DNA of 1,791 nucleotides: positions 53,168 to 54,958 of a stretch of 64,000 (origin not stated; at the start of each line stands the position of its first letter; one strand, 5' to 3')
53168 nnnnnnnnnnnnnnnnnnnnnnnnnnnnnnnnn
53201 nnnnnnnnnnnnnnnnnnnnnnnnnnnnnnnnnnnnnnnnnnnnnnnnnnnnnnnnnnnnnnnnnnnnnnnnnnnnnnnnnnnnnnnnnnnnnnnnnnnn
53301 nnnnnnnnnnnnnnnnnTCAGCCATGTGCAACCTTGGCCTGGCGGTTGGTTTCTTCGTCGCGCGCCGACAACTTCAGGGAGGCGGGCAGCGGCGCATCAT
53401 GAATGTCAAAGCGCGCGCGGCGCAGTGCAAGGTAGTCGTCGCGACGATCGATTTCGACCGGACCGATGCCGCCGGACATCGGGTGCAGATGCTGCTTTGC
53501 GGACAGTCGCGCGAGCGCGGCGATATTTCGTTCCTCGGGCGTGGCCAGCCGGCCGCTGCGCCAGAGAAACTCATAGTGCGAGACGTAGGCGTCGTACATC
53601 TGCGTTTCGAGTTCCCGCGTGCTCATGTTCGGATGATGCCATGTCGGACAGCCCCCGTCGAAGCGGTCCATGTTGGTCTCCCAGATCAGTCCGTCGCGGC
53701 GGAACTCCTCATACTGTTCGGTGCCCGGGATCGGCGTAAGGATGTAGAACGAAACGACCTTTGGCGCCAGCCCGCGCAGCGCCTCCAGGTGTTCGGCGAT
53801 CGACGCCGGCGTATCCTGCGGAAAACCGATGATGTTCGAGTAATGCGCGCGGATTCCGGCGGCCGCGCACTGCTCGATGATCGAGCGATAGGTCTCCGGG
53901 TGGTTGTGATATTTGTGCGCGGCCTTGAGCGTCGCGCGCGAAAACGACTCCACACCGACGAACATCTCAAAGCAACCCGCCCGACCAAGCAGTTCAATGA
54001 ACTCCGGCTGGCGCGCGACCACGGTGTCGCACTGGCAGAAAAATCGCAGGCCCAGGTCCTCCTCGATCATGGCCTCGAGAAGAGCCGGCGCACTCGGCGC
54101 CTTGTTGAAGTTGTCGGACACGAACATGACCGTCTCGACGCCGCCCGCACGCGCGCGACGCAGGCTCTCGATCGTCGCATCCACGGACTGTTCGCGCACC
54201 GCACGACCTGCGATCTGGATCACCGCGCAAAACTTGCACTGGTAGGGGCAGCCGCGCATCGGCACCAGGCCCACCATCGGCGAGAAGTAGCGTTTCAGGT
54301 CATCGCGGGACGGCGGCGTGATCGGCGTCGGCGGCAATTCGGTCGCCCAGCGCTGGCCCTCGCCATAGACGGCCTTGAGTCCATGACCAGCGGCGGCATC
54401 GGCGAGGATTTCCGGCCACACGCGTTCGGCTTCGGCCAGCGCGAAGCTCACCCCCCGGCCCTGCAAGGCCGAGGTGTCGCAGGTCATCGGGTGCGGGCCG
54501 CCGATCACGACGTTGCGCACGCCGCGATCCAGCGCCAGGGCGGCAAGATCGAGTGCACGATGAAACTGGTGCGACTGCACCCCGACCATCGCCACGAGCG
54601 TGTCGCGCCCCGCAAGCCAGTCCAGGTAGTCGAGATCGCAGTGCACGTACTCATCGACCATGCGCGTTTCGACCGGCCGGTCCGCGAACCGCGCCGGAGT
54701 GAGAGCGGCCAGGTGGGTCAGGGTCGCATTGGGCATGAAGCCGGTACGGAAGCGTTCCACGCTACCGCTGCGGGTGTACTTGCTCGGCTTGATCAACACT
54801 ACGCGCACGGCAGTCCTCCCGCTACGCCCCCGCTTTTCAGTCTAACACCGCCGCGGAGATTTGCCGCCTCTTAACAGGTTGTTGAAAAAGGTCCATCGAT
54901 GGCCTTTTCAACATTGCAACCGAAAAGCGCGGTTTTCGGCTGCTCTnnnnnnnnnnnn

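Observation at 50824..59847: Divergent locus pairing a B12-radical-SAM enzyme and hybrid sensor kinase with a ketosynthase/aldolase/aminotransferase/dioxygenase-fusion operon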

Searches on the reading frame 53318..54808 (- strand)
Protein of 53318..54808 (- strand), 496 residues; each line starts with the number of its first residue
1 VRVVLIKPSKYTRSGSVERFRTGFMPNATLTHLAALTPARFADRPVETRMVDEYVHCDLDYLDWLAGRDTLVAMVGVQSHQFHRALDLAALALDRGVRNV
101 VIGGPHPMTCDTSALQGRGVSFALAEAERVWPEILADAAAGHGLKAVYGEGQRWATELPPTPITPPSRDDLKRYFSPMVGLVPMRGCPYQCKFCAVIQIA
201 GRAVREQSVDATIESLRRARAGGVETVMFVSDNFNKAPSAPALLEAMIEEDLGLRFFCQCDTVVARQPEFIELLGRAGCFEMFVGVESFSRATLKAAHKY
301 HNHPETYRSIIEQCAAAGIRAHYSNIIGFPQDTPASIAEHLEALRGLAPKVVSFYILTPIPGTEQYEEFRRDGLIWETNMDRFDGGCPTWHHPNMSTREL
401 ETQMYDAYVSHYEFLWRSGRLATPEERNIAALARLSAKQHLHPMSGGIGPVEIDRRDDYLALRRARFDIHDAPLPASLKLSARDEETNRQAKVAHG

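Call 3: search_protein_families(library=pfam, proteins=[window:53318-54808:-])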
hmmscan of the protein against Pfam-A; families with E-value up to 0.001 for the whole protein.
window:53318-54808:- (496 aa): 1 family
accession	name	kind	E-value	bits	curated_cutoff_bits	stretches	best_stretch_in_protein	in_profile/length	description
PF04055.27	Radical_SAM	-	6.8e-22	78.8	29.5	1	182-343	2-165/166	Radical SAM superfamily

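Call 4: search_protein_families(library=ncbifam, proteins=[window:53318-54808:-])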
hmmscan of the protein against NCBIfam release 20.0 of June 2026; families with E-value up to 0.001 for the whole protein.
window:53318-54808:- (496 aa): 18 families
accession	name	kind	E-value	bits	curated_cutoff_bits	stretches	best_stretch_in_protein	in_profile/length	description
TIGR04479.1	bcpD_PhpK_rSAM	subfamily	4.4e-27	94.6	600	1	178-355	241-420/504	PhpK family radical SAM P-methyltransferase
TIGR03471.1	HpnJ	equivalog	3.5e-22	78.9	577.6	1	176-412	195-433/472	hopanoid biosynthesis associated radical SAM protein HpnJ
TIGR04072.2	rSAM_ladder_B12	equivalog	1.4e-21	76.6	360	1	97-409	98-409/443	lipid biosynthesis B12-binding/radical SAM protein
TIGR04013.1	B12_SAM_MJ_1487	hypoth_equivalog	2.4e-21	76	251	2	71-233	45-206/382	TIGR04013 family B12-binding domain/radical SAM domain-containing protein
TIGR04295.1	B12_rSAM_oligo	hypoth_equivalog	2.2e-17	62.9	400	1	184-377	206-394/422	TIGR04295 family B12-binding domain-containing radical SAM protein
NF033070.1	rSAM_AprD4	equivalog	4.1e-15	55.6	500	1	185-427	203-443/456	AprD4 family radical SAM diol-dehydratase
TIGR04367.1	HpnR_B12_rSAM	equivalog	1.1e-13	50.5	650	1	177-368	185-372/490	hopanoid C-3 methylase HpnR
NF038361.1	rSAM_Sden_1168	equivalog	4.4e-13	48.6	575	1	181-412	285-515/560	Sden_1168 family B12-binding radical SAM P-methyltransferase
TIGR04014.1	B12_SAM_MJ_0865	equivalog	1.9e-12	46.7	360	1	185-365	167-354/434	methyl-coenzyme M reductase glutamine C-methyltransferase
NF050148.1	rSAM_ApyD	equivalog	3.7e-12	45.5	750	1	184-379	205-402/645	RiPP biosynthesis radical SAM protein ApyD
TIGR02026.1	BchE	equivalog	8.2e-11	41.4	481.35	1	184-372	200-390/497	magnesium-protoporphyrin IX monomethyl ester anaerobic oxidative cyclase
TIGR03975.1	rSAM_ocin_1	subfamily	1.9e-07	30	281.85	1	185-347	268-430/606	RiPP maturation radical SAM C-methyltransferase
NF040546.1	rSAM_CUAEP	equivalog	4.1e-06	25.7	500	1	184-404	177-400/468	CUAEP/CCAEP-tail radical SAM (seleno)protein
TIGR04385.1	B12_rSAM_cofa1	equivalog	9.3e-06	25.1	450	1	175-340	192-357/438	B12 lower ligand biosynthesis radical SAM protein BzaD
NF033712.0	B12_rSAM_KedN5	subfamily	1.6e-05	23.4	700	1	184-375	201-397/624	KedN5 family methylcobalamin-dependent radical SAM C-methyltransferase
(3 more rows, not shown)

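Call 7: find_encoding_contigs(protein=window:53318-54808:-, flank=10000, max_places=10)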
Protein window:53318-54808:- (496 aa): 24 contigs read that carry it; 8 places shown.
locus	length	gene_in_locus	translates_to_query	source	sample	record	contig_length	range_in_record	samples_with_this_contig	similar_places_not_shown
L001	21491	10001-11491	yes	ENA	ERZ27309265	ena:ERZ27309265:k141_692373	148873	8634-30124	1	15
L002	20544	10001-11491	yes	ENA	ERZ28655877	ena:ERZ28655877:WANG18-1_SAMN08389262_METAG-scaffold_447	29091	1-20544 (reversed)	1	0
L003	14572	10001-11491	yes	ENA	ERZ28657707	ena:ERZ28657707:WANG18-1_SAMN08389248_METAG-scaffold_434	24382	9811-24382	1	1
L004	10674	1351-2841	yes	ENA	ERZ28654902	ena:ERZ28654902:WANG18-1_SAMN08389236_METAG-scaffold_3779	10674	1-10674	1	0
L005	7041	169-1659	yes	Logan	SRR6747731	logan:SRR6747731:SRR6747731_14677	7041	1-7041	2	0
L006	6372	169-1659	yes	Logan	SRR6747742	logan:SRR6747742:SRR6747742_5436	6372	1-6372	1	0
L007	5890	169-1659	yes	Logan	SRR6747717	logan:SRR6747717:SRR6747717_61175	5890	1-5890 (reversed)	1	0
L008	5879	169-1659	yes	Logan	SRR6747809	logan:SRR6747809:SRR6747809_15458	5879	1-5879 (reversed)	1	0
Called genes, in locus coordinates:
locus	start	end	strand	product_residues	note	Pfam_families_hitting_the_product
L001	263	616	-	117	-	PF13443:HTH_26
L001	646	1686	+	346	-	PF25917:BSH_RND, PF25973:BSH_CzcB (weak), PF25944:Beta-barrel_RND (weak), PF25954:Beta-barrel_RND_2, PF25967:RND-MFP_C, PF25989:YknX_C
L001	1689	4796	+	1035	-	PF00873:ACR_tran, PF03176:MMPL (weak)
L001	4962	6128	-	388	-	PF02558:ApbA, PF22247:Diox-like_N, PF00903:Glyoxalase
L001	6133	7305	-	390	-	PF00155:Aminotran_1_2, PF01053:Cys_Met_Meta_PP (weak)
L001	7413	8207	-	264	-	PF03328:HpcH_HpaI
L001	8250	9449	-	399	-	PF00109:ketoacyl-synt, PF02801:Ketoacyl-synt_C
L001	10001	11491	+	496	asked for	PF04055:Radical_SAM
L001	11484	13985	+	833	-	PF00512:HisKA, PF02518:HATPase_c, PF00072:Response_reg, PF01627:Hpt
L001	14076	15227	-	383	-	PF00285:Citrate_synt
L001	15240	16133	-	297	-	PF13714:PEP_mutase, PF00463:ICL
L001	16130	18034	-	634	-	PF16177:ACAS_N, PF00501:AMP-binding, PF13193:AMP-binding_C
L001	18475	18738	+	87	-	-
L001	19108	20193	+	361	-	PF13472:Lipase_GDSL_2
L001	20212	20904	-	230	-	-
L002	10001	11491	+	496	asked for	PF04055:Radical_SAM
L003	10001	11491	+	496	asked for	PF04055:Radical_SAM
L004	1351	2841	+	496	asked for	PF04055:Radical_SAM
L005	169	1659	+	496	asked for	PF04055:Radical_SAM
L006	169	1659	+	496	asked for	PF04055:Radical_SAM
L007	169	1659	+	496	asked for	PF04055:Radical_SAM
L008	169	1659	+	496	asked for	PF04055:Radical_SAM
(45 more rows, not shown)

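Call 9: find_homologous_proteins(query=window:53318-54808:-, max_evalue=1e-10)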
Query window:53318-54808:- (496 aa): 1754 proteins with E <= 1e-10 among 8000 candidates; the best 120 are listed.
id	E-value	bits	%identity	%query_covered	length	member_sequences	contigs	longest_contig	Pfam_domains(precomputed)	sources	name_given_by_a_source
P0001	0.0e+0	1151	100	100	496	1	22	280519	PF04055.28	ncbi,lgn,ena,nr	ncbi:MAG: radical SAM protein [Chromatiales bacterium]|nr:radical SAM protein [Chromatiales bacteriu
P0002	1.5e-200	685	62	100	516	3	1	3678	PF04055.28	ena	-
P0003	2.0e-199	682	63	99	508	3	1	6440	PF04055.28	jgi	jgi:pyruvate-formate lyase-activating enzyme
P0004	5.0e-199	680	63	99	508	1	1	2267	PF04055.28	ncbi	-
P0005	5.0e-199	680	61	100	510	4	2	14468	PF04055.28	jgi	-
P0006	5.8e-199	680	63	99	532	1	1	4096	PF04055.28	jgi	jgi:radical SAM family protein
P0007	8.2e-199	680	61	99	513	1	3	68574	PF04055.28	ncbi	ncbi:MAG: B12-binding domain-containing radical SAM protein [Sulfuricaulis sp.]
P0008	1.2e-198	679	61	99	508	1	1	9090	PF04055.28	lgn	-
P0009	1.8e-198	678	61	99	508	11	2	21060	PF04055.28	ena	-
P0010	2.0e-198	678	63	99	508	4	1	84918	PF04055.28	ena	-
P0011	2.7e-198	678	61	99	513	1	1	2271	PF04055.28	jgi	jgi:pyruvate-formate lyase-activating enzyme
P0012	8.6e-198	676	62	99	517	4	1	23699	PF04055.28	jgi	jgi:hypothetical protein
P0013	1.9e-197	675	62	99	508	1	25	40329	PF04055.28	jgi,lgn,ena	-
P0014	3.4e-197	674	62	99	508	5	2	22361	PF04055.28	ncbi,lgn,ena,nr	ncbi:MAG: radical SAM protein [Betaproteobacteria bacterium]|nr:radical SAM protein [Betaproteobacte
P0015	5.4e-197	674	61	100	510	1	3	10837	PF04055.28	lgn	-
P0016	5.4e-197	674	62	99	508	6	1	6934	PF04055.28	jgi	jgi:pyruvate-formate lyase-activating enzyme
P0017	1.3e-196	672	61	99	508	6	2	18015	PF04055.28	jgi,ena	-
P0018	2.8e-196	671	61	99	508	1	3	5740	PF04055.28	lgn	-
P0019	3.2e-196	671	61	99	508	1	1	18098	PF04055.28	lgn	-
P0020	3.3e-196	671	60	99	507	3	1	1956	PF04055.28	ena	-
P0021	5.3e-196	670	61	99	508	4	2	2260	PF04055.28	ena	-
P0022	1.0e-195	669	61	99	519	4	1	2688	PF04055.28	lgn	-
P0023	1.4e-195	669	61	99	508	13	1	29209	PF04055.28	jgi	-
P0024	1.5e-195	669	62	99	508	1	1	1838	PF04055.28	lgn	-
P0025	1.6e-195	669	62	99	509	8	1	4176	PF04055.28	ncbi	-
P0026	2.1e-195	668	61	99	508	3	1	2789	PF04055.28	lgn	-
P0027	3.5e-195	668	60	99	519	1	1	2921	PF04055.28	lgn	-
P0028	5.5e-195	667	60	99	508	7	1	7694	PF04055.28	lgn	-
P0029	7.2e-195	667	60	99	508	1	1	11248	PF04055.28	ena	-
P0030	8.6e-195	666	61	99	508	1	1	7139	PF04055.28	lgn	-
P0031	1.1e-194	666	61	100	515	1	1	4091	PF04055.28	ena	-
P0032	1.6e-194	665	62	99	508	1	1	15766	PF04055.28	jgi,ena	-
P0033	1.6e-194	665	61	99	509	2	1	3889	PF04055.28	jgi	jgi:hypothetical protein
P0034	1.7e-194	665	61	99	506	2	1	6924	PF04055.28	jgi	-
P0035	1.9e-194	665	60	99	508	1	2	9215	PF04055.28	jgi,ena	-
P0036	2.8e-194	665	61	99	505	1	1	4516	PF04055.28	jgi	jgi:hypothetical protein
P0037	2.9e-194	665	60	99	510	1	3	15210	PF04055.28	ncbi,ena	-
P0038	3.3e-194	664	60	99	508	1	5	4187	PF04055.28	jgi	jgi:hypothetical protein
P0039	5.1e-194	664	60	99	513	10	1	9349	PF04055.28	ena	-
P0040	6.0e-194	664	61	99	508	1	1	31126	PF04055.28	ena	-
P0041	6.1e-194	664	60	99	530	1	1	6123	PF04055.28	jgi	jgi:hypothetical protein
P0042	9.6e-194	663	60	99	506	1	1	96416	PF04055.28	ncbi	-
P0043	1.1e-193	663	60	99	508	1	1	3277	PF04055.28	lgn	-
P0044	1.4e-193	662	60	99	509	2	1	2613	PF04055.28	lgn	-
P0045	1.6e-193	662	60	99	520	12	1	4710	PF04055.28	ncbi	-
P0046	2.1e-193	662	59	99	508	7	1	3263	PF04055.28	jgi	jgi:pyruvate-formate lyase-activating enzyme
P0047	2.2e-193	662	59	99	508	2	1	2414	PF04055.28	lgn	-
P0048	2.3e-193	662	61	99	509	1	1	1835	PF04055.28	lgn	-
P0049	2.6e-193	661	60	99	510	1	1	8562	PF04055.28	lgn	-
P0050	3.0e-193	661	61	99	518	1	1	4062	PF04055.28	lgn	-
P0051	3.1e-193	661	60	99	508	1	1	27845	PF04055.28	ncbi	-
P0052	3.1e-193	661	60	99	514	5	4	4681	PF04055.28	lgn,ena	-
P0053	4.0e-193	661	61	99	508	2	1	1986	PF04055.28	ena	-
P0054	5.9e-193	660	60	99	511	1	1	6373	PF04055.28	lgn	-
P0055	7.1e-193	660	61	99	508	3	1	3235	PF04055.28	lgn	-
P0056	7.9e-193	660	60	99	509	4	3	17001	PF04055.28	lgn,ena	-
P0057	8.9e-193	660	61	99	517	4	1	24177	PF04055.28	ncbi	-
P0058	9.1e-193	660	60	99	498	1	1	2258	PF04055.28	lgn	-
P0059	9.4e-193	660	60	99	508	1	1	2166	PF04055.28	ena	-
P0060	1.3e-192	659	60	99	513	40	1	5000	PF04055.28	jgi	jgi:hypothetical protein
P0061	1.9e-192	659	60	99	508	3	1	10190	PF04055.28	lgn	-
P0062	2.0e-192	659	60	99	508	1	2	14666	PF04055.28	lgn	-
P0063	2.0e-192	659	60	99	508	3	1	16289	PF04055.28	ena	-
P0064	3.1e-192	658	60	99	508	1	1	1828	PF04055.28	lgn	-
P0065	3.1e-192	658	61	99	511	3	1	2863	PF04055.28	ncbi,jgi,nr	ncbi:MAG: radical SAM protein [Gammaproteobacteria bacterium]|nr:radical SAM protein [Gammaproteobac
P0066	3.5e-192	658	60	99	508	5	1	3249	PF04055.28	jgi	jgi:pyruvate-formate lyase-activating enzyme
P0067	3.9e-192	658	59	99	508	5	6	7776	PF04055.28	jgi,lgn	jgi:pyruvate-formate lyase-activating enzyme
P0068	4.0e-192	658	59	99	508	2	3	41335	PF04055.28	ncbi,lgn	-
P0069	4.7e-192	657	60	99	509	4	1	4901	PF04055.28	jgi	jgi:hypothetical protein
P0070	4.8e-192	657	60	99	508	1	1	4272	PF04055.28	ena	-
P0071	5.1e-192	657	60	99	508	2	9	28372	PF04055.28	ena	-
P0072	6.6e-192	657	60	99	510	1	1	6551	PF04055.28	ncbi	-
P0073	6.9e-192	657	59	99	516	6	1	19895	PF04055.28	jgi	-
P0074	1.2e-191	656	60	99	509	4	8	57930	PF04055.28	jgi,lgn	jgi:hypothetical protein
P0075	1.2e-191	656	60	99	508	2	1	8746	PF04055.28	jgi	jgi:hypothetical protein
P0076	1.5e-191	656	58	99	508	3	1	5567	PF04055.28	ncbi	-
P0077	1.5e-191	656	59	99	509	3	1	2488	PF04055.28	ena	-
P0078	1.7e-191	655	59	99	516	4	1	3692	PF04055.28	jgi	jgi:pyruvate-formate lyase-activating enzyme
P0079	1.8e-191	655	59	99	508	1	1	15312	PF04055.28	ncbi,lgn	-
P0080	2.1e-191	655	61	99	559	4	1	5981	PF04055.28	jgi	-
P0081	2.5e-191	655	60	99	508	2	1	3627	PF04055.28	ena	-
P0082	4.1e-191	654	60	99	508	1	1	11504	PF04055.28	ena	-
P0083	4.2e-191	654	59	99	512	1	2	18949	PF04055.28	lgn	-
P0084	5.4e-191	654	59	99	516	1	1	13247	PF04055.28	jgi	jgi:Radical SAM superfamily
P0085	5.9e-191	654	60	99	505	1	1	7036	PF04055.28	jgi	-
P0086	6.0e-191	654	60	99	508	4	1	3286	PF04055.28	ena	-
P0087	1.1e-190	653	60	99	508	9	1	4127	PF04055.28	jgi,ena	-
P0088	1.1e-190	653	60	99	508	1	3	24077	PF04055.28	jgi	-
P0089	1.2e-190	653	59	99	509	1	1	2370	PF04055.28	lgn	-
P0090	1.3e-190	653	60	99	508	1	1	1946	PF04055.28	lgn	-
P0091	1.3e-190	653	59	99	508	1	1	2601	PF04055.28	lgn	-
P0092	1.5e-190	652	59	99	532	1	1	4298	PF04055.28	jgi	jgi:hypothetical protein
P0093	1.6e-190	652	60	99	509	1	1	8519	PF04055.28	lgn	-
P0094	1.9e-190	652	61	99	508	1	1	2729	PF04055.28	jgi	-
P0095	2.8e-190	651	60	99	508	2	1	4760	PF04055.28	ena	-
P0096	3.5e-190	651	59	99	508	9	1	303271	PF04055.28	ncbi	ncbi:MAG: B12-binding domain-containing radical SAM protein [Sulfuricaulis sp.]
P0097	4.4e-190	651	60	99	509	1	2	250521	PF04055.28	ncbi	-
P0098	7.1e-190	650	60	99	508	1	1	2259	PF04055.28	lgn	-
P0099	8.1e-190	650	59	99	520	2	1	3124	PF04055.28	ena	-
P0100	9.6e-190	650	59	99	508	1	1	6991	PF04055.28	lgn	-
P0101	1.0e-189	650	59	99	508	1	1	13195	PF04055.28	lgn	-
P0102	1.0e-189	650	60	99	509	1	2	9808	PF04055.28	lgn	-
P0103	1.1e-189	650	60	98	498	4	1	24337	PF04055.28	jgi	jgi:hypothetical protein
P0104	1.1e-189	650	61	98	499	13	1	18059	PF04055.28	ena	-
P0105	1.5e-189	649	60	99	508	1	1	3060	PF04055.28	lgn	-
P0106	1.5e-189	649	60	99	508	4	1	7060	PF04055.28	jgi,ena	-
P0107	2.0e-189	649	59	99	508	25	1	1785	PF04055.28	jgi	-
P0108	2.1e-189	649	59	100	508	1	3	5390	PF04055.28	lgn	-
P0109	2.3e-189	648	58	99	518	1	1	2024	PF04055.28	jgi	jgi:Radical SAM superfamily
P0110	2.8e-189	648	59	99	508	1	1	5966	PF04055.28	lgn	-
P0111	2.9e-189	648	59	99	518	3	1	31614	PF04055.28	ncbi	-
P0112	3.7e-189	648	60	99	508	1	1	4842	PF04055.28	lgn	-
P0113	4.3e-189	648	59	99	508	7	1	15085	PF04055.28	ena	-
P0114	7.0e-189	647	58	99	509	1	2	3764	PF04055.28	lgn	-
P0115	9.6e-189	646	58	100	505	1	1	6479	PF04055.28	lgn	-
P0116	1.5e-188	646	59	99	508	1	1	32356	PF04055.28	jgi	jgi:radical SAM superfamily enzyme YgiQ (UPF0313 family)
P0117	1.9e-188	645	59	99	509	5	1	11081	PF04055.28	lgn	-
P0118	2.6e-188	645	60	99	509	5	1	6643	PF04055.28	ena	-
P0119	2.7e-188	645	59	99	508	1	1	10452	PF04055.28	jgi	jgi:hypothetical protein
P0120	3.5e-188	645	58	99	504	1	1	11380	PF04055.28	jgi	-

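Call 11: find_related_loci(query=A1, collection=genome_contigs, flank=10000)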
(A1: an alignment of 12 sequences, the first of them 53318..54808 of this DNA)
Query A1 (496 aa) in genome_contigs; peptide patterns used: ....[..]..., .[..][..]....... (x = any residue, [..] = any of these).
191 stretches matched a pattern; 168 encode a relative of the query (tblastn E <= 1e-3); the best 80 are kept; 80 distinct loci.
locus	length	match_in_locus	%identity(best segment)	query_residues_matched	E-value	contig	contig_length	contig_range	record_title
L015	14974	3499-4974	62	1-491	0e+0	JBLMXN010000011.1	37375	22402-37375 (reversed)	MAG: Bacteroidota bacterium isolate MAG255 PRJNA957066_bin36_renamed_10, whole genome shotgun sequence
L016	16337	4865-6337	62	1-490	0e+0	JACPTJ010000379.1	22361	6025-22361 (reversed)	MAG: Betaproteobacteria bacterium isolate NC_groundwater_729_Ag_S-0.65um_62_13 S37_SO-6_scaffold_398331, whole genome sh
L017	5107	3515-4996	60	1-493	0e+0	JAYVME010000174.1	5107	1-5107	MAG: Betaproteobacteria bacterium isolate GL58_Down_metabat_138_sub GL58_Down_metabat_138_sub_173, whole genome shotgun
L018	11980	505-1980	60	1-491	0e+0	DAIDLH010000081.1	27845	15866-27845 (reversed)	MAG TPA_asm: Candidatus Muproteobacteria bacterium isolate clean426 k141_1493057, whole genome shotgun sequence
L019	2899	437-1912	60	1-491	0e+0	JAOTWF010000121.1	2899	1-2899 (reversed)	MAG: Gammaproteobacteria bacterium isolate 13_May_SF_Bin71 13_May_SF_Bin71_scaffold_39962_c1, whole genome shotgun seque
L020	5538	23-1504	60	1-493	0e+0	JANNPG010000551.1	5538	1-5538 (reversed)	MAG: Betaproteobacteria bacterium isolate SOY_34_metabat_162 SOY_34_k141_2556035, whole genome shotgun sequence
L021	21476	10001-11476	59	1-491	0e+0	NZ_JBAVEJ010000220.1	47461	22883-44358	MAG: Sulfuricaulis sp. isolate MFD05944_ilm_asm_bin16 k127_170278, whole genome shotgun sequence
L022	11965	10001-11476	59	1-491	0e+0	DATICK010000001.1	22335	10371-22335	MAG TPA_asm: Sulfuricaulis sp. isolate SMAG_U16314 k141_1784058, whole genome shotgun sequence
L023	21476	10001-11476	59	1-491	0e+0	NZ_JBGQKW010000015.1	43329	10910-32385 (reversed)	MAG: Sulfuricaulis sp. isolate OBJ2_061818_050_52 k141_759453_length_43329_cov_44.2136, whole genome shotgun sequence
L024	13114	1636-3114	57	1-492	0e+0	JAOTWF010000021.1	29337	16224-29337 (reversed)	MAG: Gammaproteobacteria bacterium isolate 13_May_SF_Bin71 13_May_SF_Bin71_scaffold_952_c1, whole genome shotgun sequenc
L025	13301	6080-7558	58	1-492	0e+0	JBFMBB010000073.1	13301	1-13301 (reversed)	MAG: Pseudomonadota bacterium isolate MAG153 MAG153_73, whole genome shotgun sequence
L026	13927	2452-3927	58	1-491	0e+0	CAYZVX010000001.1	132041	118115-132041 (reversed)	MAG TPA_asm: uncultured Acidiferrobacteraceae bacterium isolate SRP290908_co1_131 genome assembly, contig: NODE_104_leng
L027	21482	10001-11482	57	1-493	0e+0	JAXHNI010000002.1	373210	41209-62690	MAG: Gammaproteobacteria bacterium isolate Salar_de_Ascotan_soil_MAG_ASO80 contig_850_polypolish, whole genome shotgun s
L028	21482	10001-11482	57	1-493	0e+0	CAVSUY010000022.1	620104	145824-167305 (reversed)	MAG: uncultured Gammaproteobacteria bacterium isolate MFD05684.bin.1.344 genome assembly, contig: contig_66637, whole ge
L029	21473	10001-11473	58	1-490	0e+0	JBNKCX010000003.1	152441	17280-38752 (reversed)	MAG: Sedimenticolaceae bacterium isolate F1F2.bin.14.orig k141_1007661, whole genome shotgun sequence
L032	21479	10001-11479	55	1-490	0e+0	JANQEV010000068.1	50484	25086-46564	MAG: Chromatiales bacterium isolate PL23a_bin.5 k99_5846967, whole genome shotgun sequence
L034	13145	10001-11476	57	1-491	0e+0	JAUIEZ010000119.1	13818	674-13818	MAG: Gammaproteobacteria bacterium isolate 8_bin.56 NODE_4181_length_13818_cov_1.056753, whole genome shotgun sequence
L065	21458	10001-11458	54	1-485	1e-175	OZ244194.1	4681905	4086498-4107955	MAG: Arenicellales bacterium isolate 1000d660-bfdf-43c6-b180-46d6a97c6c25 genome assembly, chromosome: 1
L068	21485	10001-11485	53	1-491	9e-175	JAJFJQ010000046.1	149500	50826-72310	MAG: Gammaproteobacteria bacterium isolate OFTM106 OFTM106_45, whole genome shotgun sequence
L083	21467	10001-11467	56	1-488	3e-173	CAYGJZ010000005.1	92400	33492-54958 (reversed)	MAG TPA_asm: uncultured Gammaproteobacteria bacterium isolate ERP116193_co2_216 genome assembly, contig: NODE_787_length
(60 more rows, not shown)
